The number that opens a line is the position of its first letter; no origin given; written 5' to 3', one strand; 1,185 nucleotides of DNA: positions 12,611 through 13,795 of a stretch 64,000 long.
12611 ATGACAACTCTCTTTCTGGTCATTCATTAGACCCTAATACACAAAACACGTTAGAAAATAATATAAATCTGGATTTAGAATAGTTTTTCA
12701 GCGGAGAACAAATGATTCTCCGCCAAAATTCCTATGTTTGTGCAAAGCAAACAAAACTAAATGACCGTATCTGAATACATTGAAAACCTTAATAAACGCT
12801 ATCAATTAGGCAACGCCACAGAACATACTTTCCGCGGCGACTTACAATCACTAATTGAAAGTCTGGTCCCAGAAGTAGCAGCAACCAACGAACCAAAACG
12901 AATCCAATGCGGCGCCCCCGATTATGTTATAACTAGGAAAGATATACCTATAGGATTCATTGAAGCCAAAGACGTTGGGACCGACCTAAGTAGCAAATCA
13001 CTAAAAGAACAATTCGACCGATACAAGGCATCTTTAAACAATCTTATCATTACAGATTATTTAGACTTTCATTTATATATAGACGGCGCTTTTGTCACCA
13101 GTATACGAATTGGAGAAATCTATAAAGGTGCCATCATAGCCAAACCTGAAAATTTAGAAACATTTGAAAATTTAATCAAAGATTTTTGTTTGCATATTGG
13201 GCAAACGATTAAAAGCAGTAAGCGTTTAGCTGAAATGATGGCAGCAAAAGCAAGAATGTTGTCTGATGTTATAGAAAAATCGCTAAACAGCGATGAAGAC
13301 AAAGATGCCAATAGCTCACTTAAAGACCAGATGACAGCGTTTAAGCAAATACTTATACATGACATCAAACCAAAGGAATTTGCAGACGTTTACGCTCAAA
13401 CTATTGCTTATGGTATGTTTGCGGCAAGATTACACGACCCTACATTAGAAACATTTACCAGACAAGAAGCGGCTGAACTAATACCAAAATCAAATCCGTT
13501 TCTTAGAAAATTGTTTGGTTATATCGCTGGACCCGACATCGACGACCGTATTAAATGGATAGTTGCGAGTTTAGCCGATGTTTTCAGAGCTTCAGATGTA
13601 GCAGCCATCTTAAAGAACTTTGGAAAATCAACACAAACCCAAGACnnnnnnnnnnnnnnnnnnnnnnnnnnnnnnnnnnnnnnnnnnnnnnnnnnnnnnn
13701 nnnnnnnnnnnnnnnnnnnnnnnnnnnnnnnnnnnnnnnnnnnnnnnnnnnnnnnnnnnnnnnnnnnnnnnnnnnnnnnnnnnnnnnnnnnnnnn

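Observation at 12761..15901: MmeI-like Type IIG restriction-modification enzyme as element cargo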

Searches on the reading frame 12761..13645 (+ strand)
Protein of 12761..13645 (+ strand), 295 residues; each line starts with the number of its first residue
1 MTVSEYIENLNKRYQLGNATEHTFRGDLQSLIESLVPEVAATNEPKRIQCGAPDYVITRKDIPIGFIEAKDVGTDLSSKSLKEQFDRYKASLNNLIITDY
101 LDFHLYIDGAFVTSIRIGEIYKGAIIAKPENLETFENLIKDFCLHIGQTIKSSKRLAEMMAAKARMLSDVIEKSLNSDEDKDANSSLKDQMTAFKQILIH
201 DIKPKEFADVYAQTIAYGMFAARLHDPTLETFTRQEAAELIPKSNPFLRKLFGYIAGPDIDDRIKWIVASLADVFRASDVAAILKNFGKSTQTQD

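Call 77: predict_structure(alignment_id=A3)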
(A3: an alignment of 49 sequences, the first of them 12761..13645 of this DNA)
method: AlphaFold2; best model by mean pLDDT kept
length: 295 residues; sequences in the alignment: 49
mean_pLDDT: 83.8   pTM: 0.76
mean pLDDT of the five models: 83.8, 80.3, 78.7, 74.6, 73.2
residues with pLDDT >= 90: 103; 70-90: 162; 50-70: 20; < 50: 10
segments of 3 or more residues with pLDDT < 50: 45-50, 292-295
pLDDT, mean of each block of 10 residues (from residue 1): 95 86 88 95 59 82 89 81 74 87 91 94 94 96 86 86 92 91 85 82 90 86 78 73 75 71 88 87 71 43
secondary structure, 60 per line:
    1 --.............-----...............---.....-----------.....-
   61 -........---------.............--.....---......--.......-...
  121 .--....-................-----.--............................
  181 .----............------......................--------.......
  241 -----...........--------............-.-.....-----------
elements in order: H3-15 H21-35 E39-43 E55-59 E62-69 H79-91 E94-98 E102-107 E110-116 E118-121 E124-127 H129-144 H153-181 H186-197 H204-225 H234-240 H246-256 H265-276 H280-284

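Call 80: fold_search(model_id=the predicted structure, library=pdb)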
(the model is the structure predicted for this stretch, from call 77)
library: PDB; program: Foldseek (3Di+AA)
matches with E <= 10: 176; with E <= 0.001: 6
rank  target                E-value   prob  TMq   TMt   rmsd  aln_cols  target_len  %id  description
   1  7lo5_C                4.4e-06  1.00  0.35  0.11  14.5       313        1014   15  cryoEM structure DrdV-DNA complex (released 2021-03-17)
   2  7lo5_B                9.2e-06  1.00  0.38  0.13  14.6       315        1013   15  cryoEM structure DrdV-DNA complex (released 2021-03-17)
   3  7lo5_A                1.3e-05  1.00  0.38  0.13  14.6       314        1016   14  cryoEM structure DrdV-DNA complex (released 2021-03-17)
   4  7lvv_B                1.9e-05  1.00  0.38  0.13  15.0       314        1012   14  cryoEM structure DrdV-DNA complex (released 2021-03-17)
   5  7lo5_D                2.9e-05  1.00  0.37  0.12  14.1       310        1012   14  cryoEM structure DrdV-DNA complex (released 2021-03-17)
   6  7lvv_A                4.4e-05  1.00  0.37  0.13  15.2       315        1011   15  cryoEM structure DrdV-DNA complex (released 2021-03-17)
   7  7lvv_C                1.1e-03  1.00  0.35  0.66   4.6       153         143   18  cryoEM structure DrdV-DNA complex (released 2021-03-17)
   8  7lvv_D                1.2e-03  1.00  0.34  0.62   4.5       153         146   16  cryoEM structure DrdV-DNA complex (released 2021-03-17)
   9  4qbn_A                2.7e-01  0.87  0.20  0.52   4.2        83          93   16  VRR_NUC domain (released 2014-09-10)
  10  9ntn_G                6.2e-01  0.03  0.11  0.11  21.4       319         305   12  Structure of Cap10-CdnD complex containing NDG modification (released 2025-05-07)
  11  3h1t                  6.9e-01  0.41  0.18  0.11   9.7       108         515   18  The fragment structure of a putative HsdR subunit of a type I restriction enzyme from Vibrio vulnificus YJ016 (released 2009-10-20)
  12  3umc_A                7.6e-01  0.16  0.14  0.16   9.5        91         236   16  Crystal Structure of the L-2-Haloacid Dehalogenase PA0810 (released 2012-11-14)
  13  6ut7_G                8.5e-01  0.54  0.19  0.14   4.6        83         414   17  Fitted model for the tetradecameric assembly of Thermococcus gammatolerans McrB AAA+ hexamers with bound McrC (released 2020-10-21)
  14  1bua_B                8.5e-01  0.10  0.17  0.20  15.3       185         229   11  STRUCTURAL AND ENERGETIC ORIGINS OF INDIRECT READOUT IN SITE-SPECIFIC DNA CLEAVAGE BY A RESTRICTION ENDONUCLEASE (released 1998-09-09)
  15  1eon_A                1.1e+00  0.11  0.16  0.19  16.0       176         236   12  ECORV BOUND TO 3'-S-PHOSPHOROTHIOLATE DNA AND CA2+ (released 2000-04-04)
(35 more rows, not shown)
